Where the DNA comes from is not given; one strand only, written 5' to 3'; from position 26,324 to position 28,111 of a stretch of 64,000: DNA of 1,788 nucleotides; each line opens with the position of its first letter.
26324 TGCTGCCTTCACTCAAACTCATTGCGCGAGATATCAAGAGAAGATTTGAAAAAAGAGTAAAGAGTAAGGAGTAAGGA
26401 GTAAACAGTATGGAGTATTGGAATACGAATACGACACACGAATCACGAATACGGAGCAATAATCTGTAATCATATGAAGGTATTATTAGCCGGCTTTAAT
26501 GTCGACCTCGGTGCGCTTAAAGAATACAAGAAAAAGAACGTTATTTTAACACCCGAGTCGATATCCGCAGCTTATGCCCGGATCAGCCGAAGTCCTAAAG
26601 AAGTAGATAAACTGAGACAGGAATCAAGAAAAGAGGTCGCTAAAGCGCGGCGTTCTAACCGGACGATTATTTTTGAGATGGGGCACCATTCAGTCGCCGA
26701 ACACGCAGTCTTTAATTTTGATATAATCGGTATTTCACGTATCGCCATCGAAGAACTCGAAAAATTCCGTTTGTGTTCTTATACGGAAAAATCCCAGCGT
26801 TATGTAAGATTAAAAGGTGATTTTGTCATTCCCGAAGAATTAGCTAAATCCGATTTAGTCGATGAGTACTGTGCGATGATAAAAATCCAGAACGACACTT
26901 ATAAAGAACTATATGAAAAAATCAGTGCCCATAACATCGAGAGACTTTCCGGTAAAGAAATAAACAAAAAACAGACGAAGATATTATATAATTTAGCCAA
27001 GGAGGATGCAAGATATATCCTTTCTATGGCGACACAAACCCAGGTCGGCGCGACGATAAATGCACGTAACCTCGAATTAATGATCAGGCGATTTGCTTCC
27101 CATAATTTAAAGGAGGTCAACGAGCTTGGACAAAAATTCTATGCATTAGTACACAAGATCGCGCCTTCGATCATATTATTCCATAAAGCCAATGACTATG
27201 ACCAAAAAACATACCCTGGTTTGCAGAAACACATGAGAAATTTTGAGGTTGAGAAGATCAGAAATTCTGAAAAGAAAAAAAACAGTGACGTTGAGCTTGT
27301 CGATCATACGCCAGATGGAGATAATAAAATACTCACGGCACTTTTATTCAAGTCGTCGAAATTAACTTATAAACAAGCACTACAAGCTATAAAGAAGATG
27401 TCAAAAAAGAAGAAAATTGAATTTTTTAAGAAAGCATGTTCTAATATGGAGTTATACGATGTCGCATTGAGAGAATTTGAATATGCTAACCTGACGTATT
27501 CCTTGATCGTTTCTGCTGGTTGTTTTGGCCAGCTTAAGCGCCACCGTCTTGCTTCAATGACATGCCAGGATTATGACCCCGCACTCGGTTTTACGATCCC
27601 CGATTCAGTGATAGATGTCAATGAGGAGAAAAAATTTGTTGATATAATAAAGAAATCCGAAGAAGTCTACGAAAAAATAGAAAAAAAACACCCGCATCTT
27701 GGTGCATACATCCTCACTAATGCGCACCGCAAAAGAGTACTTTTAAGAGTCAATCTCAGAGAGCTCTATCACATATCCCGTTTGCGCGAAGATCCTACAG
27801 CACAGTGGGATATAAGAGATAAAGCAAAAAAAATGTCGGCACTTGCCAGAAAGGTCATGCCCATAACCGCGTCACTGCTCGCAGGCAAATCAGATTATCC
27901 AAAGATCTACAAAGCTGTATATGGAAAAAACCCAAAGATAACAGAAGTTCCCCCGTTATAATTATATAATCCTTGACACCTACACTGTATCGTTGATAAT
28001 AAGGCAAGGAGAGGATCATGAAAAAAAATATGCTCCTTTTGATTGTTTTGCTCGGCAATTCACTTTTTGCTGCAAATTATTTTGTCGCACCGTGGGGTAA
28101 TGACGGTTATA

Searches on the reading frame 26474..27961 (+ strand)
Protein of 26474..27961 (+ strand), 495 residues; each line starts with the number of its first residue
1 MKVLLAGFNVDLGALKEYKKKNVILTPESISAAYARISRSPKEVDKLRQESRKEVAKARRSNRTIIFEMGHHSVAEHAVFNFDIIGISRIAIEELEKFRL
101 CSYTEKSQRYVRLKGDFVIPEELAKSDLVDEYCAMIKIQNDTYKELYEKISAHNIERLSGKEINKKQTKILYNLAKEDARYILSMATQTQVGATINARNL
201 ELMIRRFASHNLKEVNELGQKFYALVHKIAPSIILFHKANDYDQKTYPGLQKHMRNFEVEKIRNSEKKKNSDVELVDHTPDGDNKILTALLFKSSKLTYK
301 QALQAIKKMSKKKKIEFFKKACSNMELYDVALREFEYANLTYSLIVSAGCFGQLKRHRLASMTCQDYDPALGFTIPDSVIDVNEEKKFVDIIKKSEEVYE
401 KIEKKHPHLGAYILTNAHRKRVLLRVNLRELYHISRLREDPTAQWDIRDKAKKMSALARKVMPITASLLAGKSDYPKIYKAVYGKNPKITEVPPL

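Call 25: find_encoding_contigs(protein=window:26474-27961:+, flank=10000, max_places=1)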
Protein window:26474-27961:+ (495 aa): 1 contig read that carries it; 1 place shown.
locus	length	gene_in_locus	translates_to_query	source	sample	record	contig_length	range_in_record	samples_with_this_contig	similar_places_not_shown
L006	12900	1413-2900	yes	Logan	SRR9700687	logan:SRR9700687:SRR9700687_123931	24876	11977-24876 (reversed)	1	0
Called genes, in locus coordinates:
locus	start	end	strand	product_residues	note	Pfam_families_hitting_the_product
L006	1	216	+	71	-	?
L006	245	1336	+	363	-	PF01300:Sua5_yciO_yrdC, PF01451:LMWPc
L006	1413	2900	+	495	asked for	PF02511:Thy1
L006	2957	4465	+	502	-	PF22842:Pel9A-like_beta_helix, PF05048:NosD, PF13229:Beta_helix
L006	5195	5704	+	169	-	PF04191:PEMT (weak), PF04140:ICMT (weak)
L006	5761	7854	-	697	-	PF00912:Transgly, PF00905:Transpeptidase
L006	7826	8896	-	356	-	PF02463:SMC_N (weak), PF00005:ABC_tran, PF13304:AAA_21 (faint), PF17912:OB_MalK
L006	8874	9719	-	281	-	PF17848:Zn_ribbon_ACC, PF01039:Carboxyl_trans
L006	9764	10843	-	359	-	PF03739:LptF_LptG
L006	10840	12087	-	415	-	PF03739:LptF_LptG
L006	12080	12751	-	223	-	-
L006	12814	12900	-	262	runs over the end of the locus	-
